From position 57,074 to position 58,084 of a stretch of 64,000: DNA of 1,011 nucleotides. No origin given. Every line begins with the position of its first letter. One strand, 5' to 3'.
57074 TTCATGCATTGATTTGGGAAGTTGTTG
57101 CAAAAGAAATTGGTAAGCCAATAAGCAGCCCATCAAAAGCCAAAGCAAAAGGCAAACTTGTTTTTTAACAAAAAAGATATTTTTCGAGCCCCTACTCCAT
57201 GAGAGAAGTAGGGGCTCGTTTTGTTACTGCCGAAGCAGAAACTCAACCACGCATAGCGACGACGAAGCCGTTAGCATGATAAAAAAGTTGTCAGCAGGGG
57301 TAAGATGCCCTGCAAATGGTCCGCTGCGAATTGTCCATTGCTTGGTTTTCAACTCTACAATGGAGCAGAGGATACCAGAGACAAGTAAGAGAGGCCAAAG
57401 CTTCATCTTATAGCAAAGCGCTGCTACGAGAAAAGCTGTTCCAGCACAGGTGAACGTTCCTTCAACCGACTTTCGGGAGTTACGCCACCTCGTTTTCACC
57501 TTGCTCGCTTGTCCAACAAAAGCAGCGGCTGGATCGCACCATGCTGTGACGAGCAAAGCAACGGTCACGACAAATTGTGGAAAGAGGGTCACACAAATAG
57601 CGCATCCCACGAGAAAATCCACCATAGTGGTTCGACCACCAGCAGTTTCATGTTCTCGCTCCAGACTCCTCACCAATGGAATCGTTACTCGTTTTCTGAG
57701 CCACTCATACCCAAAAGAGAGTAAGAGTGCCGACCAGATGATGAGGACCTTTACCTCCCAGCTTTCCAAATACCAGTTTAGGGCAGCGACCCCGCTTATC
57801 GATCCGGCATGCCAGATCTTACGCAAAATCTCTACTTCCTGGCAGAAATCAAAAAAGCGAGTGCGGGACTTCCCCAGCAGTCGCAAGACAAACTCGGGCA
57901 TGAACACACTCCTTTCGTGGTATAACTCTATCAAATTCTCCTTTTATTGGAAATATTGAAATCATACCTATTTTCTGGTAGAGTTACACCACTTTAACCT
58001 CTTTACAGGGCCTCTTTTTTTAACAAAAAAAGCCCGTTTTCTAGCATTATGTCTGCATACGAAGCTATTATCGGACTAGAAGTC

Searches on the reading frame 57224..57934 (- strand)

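Call 58: search_protein_families(library=pfam, proteins=[window:57224-57934:-], max_evalue=0.01)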
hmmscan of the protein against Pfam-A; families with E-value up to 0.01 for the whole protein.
window:57224-57934:- (236 aa): 1 family
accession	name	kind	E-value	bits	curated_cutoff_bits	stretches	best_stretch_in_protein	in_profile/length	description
PF20176.3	DUF6541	-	0.0085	14.8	29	0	87-175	256-338/646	Family of unknown function (DUF6541)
